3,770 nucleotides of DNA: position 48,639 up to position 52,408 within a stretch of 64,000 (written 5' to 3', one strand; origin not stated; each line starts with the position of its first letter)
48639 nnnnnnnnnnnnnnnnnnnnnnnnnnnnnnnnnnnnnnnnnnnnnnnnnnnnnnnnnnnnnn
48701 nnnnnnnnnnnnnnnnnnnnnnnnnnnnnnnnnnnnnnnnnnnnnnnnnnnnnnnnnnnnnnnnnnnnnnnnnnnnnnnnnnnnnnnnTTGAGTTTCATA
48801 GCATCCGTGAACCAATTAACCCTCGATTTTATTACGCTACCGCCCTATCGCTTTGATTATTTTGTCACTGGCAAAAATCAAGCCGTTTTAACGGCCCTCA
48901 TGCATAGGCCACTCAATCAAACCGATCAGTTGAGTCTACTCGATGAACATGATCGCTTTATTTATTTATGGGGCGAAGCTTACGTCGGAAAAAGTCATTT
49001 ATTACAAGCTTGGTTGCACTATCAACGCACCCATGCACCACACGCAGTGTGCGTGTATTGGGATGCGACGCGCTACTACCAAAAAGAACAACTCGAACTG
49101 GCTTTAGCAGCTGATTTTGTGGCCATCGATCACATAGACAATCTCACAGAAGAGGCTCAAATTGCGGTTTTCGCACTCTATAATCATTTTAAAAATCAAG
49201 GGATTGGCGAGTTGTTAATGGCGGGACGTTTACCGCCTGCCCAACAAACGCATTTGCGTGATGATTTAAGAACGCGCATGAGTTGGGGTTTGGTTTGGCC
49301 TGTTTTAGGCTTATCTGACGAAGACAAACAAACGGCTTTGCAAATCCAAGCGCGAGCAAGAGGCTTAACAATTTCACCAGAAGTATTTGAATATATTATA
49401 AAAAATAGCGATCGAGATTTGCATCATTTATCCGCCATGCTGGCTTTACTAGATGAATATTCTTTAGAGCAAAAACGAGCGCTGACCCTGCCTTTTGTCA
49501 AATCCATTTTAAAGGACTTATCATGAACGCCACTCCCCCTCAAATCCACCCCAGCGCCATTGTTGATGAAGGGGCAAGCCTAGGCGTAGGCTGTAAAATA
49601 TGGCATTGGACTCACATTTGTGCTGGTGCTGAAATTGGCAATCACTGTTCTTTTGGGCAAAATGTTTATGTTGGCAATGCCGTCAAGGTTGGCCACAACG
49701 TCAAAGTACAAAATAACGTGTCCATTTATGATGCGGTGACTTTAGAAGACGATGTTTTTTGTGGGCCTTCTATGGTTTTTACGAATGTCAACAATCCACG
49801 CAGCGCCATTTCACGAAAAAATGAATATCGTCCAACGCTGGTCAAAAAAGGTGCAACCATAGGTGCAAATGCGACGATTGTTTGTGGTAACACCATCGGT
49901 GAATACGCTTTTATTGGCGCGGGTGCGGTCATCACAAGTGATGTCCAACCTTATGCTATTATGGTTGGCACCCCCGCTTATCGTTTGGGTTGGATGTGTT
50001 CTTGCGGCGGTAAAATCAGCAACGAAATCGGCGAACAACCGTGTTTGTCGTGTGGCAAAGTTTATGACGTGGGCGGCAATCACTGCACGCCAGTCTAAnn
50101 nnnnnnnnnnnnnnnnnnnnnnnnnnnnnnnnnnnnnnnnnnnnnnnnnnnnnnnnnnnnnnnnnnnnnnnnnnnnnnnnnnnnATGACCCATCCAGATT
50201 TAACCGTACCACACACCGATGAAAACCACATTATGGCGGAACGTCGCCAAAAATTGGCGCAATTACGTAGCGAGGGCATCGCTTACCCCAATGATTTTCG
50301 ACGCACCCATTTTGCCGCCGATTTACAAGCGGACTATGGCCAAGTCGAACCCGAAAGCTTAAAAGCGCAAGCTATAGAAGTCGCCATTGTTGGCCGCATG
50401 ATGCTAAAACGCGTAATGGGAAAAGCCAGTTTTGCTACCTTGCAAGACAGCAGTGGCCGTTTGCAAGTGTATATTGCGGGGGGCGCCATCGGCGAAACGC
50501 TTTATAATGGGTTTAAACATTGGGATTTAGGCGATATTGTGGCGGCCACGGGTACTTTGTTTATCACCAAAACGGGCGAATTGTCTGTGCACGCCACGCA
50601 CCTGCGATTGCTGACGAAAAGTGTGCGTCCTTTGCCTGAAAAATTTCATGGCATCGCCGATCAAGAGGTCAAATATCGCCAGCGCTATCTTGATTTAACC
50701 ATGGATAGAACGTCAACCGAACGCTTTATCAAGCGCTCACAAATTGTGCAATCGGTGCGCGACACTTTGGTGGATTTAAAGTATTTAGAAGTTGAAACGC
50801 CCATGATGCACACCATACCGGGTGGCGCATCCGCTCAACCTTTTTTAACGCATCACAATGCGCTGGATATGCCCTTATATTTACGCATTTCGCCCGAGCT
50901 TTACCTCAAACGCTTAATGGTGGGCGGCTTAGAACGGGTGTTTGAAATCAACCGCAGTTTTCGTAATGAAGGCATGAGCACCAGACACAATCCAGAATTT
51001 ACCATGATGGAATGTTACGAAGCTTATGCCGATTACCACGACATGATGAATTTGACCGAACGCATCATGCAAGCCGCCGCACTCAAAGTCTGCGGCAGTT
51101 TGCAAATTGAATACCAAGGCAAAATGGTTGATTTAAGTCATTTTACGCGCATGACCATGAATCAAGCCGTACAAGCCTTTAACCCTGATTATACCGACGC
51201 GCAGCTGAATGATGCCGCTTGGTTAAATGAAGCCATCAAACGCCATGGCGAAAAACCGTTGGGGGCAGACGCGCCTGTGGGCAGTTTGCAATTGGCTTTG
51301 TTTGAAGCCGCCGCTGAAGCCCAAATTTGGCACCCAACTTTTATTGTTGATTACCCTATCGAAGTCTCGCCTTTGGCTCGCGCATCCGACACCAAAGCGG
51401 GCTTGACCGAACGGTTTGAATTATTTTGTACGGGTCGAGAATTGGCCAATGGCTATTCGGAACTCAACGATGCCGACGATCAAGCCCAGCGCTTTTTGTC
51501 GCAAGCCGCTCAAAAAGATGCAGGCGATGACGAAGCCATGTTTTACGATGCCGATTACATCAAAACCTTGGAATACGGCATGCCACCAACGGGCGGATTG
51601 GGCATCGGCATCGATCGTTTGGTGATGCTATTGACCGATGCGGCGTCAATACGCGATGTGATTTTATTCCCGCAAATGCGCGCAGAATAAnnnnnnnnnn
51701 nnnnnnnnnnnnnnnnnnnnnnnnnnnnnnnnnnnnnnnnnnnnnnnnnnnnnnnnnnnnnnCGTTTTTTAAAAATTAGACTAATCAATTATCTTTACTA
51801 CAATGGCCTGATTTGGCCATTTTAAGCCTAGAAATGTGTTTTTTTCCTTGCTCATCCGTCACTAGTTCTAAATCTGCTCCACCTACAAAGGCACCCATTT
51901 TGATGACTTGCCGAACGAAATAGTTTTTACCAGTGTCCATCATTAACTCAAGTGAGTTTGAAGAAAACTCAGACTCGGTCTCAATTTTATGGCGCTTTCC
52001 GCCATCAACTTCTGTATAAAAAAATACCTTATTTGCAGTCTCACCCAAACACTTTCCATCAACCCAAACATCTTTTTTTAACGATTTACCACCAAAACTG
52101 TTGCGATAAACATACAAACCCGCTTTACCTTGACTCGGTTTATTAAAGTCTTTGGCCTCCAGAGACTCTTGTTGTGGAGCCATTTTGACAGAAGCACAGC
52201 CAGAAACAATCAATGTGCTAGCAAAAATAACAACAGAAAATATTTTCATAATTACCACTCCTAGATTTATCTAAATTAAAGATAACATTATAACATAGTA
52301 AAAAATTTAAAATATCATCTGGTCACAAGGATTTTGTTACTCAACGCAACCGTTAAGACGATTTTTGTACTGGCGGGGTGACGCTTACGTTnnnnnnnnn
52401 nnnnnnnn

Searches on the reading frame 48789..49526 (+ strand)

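Call 37: search_protein_families(library=pfam, proteins=[window:48789-49526:+], max_evalue=0.001)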
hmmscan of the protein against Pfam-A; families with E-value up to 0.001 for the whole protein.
window:48789-49526:+ (245 aa): 2 families
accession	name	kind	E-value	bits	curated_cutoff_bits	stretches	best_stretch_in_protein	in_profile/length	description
PF22688.2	Hda_lid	-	3.1e-22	78.7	27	1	177-241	1-65/65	Hda, lid domain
PF00308.24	Bac_DnaA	-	3.7e-10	40.7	23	1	20-169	5-160/162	Bacterial DnaA ATPAse domain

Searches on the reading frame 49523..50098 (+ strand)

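Call 7: search_protein_families(library=pfam, proteins=[window:49523-50098:+], max_evalue=0.01)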
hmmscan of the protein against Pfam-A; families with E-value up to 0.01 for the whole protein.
window:49523-50098:+ (191 aa): 5 families
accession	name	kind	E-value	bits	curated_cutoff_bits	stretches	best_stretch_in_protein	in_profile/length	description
PF00132.30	Hexapep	-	6e-17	61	27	2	21-52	5-36/36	Bacterial transferase hexapeptide (six repeats)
PF14602.12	Hexapep_2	-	5.2e-08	32.9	27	2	38-69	4-33/34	Hexapeptide repeat of succinyl-transferase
PF25084.1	LbH_EIF2B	-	1.6e-07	31.7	54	1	16-90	8-80/105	EIF2B subunit epsilon LbH domain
PF25247.1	LbH_GLGC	-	0.00091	19.6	27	0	49-130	28-110/135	GLGC left-handed parallel beta-helix domain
PF25087.1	GMPPB_C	-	0.0069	16.5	39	0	35-71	10-46/110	GMPPB C-terminal domain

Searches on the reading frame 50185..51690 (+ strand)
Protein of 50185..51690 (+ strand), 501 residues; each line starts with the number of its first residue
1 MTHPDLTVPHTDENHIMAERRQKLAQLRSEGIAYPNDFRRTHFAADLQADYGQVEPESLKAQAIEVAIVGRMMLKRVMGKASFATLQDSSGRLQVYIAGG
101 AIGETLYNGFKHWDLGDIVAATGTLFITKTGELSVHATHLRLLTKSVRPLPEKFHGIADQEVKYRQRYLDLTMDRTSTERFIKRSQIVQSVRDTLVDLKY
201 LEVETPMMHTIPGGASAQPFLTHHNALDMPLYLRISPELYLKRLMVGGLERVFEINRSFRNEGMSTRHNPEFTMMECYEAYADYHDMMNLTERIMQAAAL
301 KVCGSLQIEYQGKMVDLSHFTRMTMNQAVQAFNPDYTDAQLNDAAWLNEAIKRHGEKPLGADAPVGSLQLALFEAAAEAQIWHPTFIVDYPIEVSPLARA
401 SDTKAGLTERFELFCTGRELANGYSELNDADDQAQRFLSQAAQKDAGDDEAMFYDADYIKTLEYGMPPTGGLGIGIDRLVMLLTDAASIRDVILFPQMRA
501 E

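Call 7: search_protein_families(library=pfam, proteins=[window:50185-51690:+], max_evalue=0.01)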
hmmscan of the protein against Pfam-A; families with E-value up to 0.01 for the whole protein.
window:50185-51690:+ (501 aa): 3 families
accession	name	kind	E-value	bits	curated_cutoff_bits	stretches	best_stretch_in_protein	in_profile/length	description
PF00152.25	tRNA-synt_2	-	6.5e-93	311.6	25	1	159-498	1-307/308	tRNA synthetases class II (D, K and N)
PF01336.31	tRNA_anti-codon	-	3e-15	56.3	27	1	66-143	1-75/75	OB-fold nucleic acid binding domain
PF01409.25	tRNA-synt_2d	-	0.00016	21.6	19.8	0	251-282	104-135/246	tRNA synthetases class II core domain (F)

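Call 52: find_homologous_proteins(query=window:50185-51690:+, max_evalue=1e-100)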
Query window:50185-51690:+ (501 aa): 8000 proteins with E <= 1e-100 among 8000 candidates; the best 120 are listed.
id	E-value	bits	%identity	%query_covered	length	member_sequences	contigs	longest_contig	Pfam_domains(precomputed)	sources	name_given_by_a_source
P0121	0.0e+0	1107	98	100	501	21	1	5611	PF01336.32,PF00152.26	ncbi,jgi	jgi:lysyl-tRNA synthetase class 2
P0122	1.8e-237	807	71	100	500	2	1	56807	PF01336.32,PF00152.26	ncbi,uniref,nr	ncbi:lysine--tRNA ligase [Gulbenkiania mobilis]|uniref:lysine--tRNA ligase n=1 Tax=Gulbenkiania mobi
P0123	3.7e-233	793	70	99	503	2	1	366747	PF01336.32,PF00152.26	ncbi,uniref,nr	ncbi:lysine--tRNA ligase [Leeia sp. TBRC 13508]|uniref:Lysine--tRNA ligase n=1 Tax=Leeia speluncae T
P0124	1.9e-232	790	69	100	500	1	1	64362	PF01336.32,PF00152.26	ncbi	-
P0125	4.5e-231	786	71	98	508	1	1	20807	PF01336.32,PF00152.26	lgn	-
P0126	1.9e-230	784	69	100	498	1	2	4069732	PF01336.32,PF00152.26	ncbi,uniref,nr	ncbi:lysine--tRNA ligase [Paludibacterium paludis]|uniref:Lysine--tRNA ligase n=1 Tax=Paludibacteriu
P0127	5.6e-229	779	70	98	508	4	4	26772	PF01336.32,PF00152.26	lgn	-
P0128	9.1e-229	778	69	100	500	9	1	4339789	PF01409.26,PF01336.32,PF00152.26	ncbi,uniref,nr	ncbi:lysine--tRNA ligase [Pseudogulbenkiania sp. MAI-1]|uniref:lysine--tRNA ligase n=1 Tax=Pseudogul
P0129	2.1e-228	777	68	99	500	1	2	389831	PF01336.32,PF00152.26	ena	-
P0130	2.2e-228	777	70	100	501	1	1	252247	PF01336.32,PF00152.26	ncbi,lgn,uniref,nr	ncbi:lysine--tRNA ligase [Chromobacterium haemolyticum]|uniref:lysine--tRNA ligase n=1 Tax=Chromobac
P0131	6.5e-228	775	71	98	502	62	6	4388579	PF01336.32,PF00152.26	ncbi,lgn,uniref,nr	ncbi:lysine--tRNA ligase [Chromobacterium violaceum]|uniref:lysine--tRNA ligase n=1 Tax=Chromobacter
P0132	9.3e-228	775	69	98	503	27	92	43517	PF01336.32,PF00152.26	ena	-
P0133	1.1e-227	775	70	100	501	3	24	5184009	PF01336.32,PF00152.26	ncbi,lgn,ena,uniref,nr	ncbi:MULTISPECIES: lysine--tRNA ligase [Chromobacterium]|uniref:Lysine--tRNA ligase n=2 Tax=Chromoba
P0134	1.5e-227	774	69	100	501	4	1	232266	PF01336.32,PF00152.26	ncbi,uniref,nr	ncbi:lysine--tRNA ligase [Chromobacterium haemolyticum]|uniref:lysine--tRNA ligase n=1 Tax=Chromobac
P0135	1.5e-227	774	70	100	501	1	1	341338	PF01336.32,PF00152.26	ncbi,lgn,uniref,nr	ncbi:lysine--tRNA ligase [Chromobacterium haemolyticum]|uniref:lysine--tRNA ligase n=1 Tax=Chromobac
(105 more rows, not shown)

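Call 53: list_cluster_members(proteins=[P0121, P0001])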
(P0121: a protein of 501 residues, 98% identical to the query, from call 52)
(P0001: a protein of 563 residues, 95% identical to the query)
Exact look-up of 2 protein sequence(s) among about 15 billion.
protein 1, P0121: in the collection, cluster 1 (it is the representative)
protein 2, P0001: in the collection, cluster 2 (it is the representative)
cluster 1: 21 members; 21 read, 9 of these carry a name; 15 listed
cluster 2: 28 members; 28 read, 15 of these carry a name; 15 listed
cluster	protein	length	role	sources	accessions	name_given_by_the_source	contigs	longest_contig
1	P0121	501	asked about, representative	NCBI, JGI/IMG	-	lysyl-tRNA synthetase class 2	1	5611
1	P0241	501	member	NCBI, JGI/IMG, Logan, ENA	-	-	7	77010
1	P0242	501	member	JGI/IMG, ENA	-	lysyl-tRNA synthetase class 2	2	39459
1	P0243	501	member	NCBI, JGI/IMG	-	lysyl-tRNA synthetase class 2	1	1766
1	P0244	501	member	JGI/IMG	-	lysyl-tRNA synthetase class 2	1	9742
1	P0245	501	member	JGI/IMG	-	lysyl-tRNA synthetase class 2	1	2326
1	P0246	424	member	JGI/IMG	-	-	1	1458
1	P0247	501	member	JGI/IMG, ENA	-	lysyl-tRNA synthetase class 2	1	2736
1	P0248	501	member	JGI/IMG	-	lysyl-tRNA synthetase class 2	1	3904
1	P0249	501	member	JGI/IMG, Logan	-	lysyl-tRNA synthetase class 2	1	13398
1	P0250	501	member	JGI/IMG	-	lysyl-tRNA synthetase class 2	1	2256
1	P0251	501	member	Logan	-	-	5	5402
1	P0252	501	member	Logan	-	-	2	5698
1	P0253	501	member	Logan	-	-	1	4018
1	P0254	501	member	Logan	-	-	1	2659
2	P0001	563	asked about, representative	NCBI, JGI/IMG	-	acyl-CoA synthetase (AMP-forming)/AMP-acid ligase ...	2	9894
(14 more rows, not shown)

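Call 54: find_encoding_contigs(protein=P0121, flank=6000, max_places=3)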
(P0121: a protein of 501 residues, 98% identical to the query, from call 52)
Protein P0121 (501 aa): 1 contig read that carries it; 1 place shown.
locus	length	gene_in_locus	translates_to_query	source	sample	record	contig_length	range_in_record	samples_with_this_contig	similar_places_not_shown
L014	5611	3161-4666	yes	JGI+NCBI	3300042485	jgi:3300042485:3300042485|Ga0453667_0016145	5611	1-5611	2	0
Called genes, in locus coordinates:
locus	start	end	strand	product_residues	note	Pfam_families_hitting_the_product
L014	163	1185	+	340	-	PF13177:DNA_pol3_delta2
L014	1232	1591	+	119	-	PF07238:PilZ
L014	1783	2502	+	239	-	PF00308:Bac_DnaA, PF22688:Hda_lid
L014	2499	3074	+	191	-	PF25087:GMPPB_C (faint), PF14602:Hexapep_2 (faint), PF25084:LbH_EIF2B (weak), PF00132:Hexapep (weak)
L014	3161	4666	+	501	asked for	PF01336:tRNA_anti-codon, PF00152:tRNA-synt_2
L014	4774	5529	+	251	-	-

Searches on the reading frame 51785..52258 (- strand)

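Call 7: search_protein_families(library=pfam, proteins=[window:51785-52258:-], max_evalue=0.01)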
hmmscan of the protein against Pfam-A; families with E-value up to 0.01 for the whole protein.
window:51785-52258:- (157 aa): 1 family
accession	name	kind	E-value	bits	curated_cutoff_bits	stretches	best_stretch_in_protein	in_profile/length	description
PF11008.14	DUF2846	-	3.5e-25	88.3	34.3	1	43-128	2-92/92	Protein of unknown function (DUF2846)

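Call 9: search_protein_families(library=ncbifam, proteins=[window:51785-52258:-], max_evalue=0.001)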
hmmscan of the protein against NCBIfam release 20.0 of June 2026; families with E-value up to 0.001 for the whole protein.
window:51785-52258:- (157 aa): 0 families
